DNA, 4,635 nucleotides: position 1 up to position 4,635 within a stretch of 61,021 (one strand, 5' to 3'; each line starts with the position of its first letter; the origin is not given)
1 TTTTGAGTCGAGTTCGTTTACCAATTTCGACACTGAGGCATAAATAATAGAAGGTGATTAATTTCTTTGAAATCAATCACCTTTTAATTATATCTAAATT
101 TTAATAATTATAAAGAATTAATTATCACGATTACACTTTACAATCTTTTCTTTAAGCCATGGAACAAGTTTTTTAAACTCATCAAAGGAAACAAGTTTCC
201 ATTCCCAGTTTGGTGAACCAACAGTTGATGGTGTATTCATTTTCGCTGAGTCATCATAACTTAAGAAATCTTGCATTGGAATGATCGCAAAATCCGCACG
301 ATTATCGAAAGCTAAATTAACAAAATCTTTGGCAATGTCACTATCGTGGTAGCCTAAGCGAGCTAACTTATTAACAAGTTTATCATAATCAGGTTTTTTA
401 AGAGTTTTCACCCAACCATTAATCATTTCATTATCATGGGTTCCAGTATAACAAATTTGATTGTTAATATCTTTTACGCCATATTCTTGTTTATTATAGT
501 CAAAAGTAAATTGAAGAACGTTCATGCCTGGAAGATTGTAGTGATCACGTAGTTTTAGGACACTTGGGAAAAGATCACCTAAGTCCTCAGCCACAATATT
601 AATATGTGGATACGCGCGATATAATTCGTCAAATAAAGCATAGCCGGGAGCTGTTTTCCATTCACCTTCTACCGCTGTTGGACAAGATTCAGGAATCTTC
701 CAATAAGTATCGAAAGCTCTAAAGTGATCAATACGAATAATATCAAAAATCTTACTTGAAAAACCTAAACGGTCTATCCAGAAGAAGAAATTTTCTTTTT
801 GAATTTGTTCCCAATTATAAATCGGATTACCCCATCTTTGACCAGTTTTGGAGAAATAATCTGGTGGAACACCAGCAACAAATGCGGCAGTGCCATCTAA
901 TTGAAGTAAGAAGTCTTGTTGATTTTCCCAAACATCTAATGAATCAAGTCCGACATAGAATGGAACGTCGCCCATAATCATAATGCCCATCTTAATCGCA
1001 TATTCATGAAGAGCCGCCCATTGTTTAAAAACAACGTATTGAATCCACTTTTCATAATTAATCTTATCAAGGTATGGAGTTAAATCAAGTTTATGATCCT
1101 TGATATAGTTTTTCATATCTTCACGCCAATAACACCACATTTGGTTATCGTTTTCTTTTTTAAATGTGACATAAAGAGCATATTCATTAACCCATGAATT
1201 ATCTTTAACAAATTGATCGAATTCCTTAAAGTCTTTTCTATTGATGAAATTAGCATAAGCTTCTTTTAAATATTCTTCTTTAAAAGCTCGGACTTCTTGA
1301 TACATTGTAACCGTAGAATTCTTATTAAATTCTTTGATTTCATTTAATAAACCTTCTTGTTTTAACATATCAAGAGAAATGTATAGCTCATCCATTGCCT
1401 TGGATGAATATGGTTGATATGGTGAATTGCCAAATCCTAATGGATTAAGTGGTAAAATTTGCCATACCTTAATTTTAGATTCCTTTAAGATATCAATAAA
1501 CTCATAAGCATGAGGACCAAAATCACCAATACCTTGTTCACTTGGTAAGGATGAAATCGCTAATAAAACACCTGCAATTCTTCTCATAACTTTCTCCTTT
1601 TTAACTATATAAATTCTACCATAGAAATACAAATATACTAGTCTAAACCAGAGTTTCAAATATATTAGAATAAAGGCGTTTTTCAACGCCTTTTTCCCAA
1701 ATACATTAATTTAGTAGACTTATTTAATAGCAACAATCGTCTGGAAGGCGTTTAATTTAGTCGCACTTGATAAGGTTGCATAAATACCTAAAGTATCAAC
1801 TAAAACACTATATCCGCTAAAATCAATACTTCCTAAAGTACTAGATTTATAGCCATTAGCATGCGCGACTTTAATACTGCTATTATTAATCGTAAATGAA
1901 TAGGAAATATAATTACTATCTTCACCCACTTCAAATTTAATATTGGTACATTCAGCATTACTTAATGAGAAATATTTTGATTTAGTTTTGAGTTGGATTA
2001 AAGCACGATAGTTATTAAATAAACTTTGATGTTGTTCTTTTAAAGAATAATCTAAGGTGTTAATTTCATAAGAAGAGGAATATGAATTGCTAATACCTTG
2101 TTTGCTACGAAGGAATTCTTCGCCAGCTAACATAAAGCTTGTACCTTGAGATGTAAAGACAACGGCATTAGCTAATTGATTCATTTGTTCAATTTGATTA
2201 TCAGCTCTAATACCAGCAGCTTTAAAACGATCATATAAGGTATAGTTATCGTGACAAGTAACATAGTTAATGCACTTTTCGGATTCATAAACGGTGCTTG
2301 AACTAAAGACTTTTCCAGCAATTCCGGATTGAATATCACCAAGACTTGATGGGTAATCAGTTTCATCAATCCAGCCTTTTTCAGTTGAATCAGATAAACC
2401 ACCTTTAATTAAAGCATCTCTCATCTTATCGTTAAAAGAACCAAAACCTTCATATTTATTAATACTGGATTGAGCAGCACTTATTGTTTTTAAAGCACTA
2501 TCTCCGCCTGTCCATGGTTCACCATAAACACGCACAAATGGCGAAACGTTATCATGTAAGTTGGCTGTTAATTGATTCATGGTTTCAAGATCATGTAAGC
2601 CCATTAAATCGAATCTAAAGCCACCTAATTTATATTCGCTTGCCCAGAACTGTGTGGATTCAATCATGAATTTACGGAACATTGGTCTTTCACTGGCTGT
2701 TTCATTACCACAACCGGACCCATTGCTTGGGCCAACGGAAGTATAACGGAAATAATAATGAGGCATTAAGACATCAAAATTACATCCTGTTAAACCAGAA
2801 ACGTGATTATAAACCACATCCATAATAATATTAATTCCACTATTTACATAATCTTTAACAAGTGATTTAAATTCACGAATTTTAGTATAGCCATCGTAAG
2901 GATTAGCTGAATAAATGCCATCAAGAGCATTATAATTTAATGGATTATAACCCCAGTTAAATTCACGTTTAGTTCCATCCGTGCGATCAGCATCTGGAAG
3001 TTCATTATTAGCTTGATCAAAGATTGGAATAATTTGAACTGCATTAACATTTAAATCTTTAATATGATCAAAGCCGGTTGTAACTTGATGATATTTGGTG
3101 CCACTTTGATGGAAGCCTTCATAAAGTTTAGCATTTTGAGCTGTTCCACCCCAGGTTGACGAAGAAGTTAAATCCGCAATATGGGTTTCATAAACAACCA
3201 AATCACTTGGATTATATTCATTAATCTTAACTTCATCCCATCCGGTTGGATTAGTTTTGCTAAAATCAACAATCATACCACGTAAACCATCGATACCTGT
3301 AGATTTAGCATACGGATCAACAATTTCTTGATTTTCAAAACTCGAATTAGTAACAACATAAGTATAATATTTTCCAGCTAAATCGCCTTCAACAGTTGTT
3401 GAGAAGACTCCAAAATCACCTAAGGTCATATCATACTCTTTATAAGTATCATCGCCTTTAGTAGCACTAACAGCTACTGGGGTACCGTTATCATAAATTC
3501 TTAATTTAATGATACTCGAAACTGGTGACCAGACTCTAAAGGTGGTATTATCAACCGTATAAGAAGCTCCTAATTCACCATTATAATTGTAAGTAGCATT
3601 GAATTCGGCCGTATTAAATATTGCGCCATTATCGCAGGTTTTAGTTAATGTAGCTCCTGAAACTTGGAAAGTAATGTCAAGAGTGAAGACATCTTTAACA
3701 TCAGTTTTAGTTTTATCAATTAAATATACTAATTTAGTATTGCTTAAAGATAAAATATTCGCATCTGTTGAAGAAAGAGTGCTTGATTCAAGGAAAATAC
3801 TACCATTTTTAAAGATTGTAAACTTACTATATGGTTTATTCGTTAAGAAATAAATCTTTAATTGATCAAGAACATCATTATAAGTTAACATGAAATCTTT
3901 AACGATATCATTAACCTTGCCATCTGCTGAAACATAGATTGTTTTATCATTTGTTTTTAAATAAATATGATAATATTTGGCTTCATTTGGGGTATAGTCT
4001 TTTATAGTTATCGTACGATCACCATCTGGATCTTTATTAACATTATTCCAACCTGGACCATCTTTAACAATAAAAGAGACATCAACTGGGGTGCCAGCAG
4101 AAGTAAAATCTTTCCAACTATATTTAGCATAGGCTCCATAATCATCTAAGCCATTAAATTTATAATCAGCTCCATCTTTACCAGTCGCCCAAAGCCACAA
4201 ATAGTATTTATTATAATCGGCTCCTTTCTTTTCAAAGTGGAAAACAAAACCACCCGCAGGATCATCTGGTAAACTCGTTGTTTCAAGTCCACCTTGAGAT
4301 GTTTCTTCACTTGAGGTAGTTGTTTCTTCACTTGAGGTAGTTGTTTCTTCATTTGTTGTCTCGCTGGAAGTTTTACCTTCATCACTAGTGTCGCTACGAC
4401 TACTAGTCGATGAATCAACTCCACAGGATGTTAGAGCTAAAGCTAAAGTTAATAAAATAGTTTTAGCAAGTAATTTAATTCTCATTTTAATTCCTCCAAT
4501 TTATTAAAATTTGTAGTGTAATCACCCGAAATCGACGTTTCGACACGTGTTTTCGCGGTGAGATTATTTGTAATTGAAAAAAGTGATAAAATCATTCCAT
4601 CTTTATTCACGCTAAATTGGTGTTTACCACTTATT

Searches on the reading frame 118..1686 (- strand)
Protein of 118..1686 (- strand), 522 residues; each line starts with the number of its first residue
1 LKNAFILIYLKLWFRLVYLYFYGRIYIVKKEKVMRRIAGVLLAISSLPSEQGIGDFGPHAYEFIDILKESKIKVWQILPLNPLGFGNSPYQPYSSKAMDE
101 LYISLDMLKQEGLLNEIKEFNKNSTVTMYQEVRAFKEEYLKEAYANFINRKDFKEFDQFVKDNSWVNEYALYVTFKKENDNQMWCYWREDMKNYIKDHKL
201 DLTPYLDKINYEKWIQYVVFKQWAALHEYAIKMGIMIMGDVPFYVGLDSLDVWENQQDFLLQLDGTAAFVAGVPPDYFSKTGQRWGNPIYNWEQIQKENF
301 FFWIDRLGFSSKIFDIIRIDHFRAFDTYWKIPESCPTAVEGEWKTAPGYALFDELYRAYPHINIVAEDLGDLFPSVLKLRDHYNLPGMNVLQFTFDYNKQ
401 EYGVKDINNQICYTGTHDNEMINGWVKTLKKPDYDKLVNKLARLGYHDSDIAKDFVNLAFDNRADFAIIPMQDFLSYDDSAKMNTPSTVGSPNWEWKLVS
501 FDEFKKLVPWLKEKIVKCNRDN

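Call 54: search_protein_families(library=pfam, proteins=[window:118-1686:-], max_evalue=0.00001)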
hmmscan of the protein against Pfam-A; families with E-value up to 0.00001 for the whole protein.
window:118-1686:- (522 aa): 1 family
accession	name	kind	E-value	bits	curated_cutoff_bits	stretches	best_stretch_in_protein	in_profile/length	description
PF02446.23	Glyco_hydro_77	-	1.2e-143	479.8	25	1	43-499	2-460/465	4-alpha-glucanotransferase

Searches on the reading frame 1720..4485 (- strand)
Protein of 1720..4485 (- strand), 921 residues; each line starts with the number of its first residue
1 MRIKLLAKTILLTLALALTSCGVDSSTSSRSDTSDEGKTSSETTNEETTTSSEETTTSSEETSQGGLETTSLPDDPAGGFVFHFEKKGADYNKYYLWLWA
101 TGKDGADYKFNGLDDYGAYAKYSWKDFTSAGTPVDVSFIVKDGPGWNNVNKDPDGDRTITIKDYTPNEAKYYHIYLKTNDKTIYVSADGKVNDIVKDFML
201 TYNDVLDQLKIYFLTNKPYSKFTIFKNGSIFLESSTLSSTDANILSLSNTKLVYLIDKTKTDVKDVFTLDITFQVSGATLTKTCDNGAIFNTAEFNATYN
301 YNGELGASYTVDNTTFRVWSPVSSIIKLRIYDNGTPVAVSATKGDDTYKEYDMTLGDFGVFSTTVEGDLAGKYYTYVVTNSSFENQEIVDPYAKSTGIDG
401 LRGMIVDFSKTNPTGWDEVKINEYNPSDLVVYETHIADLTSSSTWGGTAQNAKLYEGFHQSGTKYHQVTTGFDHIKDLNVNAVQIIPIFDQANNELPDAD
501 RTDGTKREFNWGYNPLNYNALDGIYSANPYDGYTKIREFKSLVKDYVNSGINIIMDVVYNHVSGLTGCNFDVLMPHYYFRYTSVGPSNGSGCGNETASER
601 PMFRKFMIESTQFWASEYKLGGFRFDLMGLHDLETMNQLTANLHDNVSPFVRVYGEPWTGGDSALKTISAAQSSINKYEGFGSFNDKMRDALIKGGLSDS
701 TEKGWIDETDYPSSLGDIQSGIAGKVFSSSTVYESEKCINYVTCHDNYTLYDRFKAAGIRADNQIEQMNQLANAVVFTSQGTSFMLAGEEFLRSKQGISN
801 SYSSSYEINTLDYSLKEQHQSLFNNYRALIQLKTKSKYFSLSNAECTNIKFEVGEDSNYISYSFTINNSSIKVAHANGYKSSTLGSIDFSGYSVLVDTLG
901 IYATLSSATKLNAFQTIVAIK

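Call 54: search_protein_families(library=pfam, proteins=[window:1720-4485:-], max_evalue=0.00001)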
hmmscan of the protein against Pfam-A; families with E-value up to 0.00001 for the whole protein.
window:1720-4485:- (921 aa): 3 families
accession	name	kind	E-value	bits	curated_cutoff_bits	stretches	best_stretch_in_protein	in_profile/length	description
PF00128.31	Alpha-amylase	-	1.8e-10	41.1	22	1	468-563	21-93/446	Alpha amylase, catalytic domain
PF03714.20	PUD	-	2.8e-09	38.2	25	1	81-184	3-96/97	Bacterial pullanase-associated domain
PF02922.24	CBM_48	-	3.3e-09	37.4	22.4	1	304-393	1-83/83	Carbohydrate-binding module 48 (Isoamylase N-terminal domain)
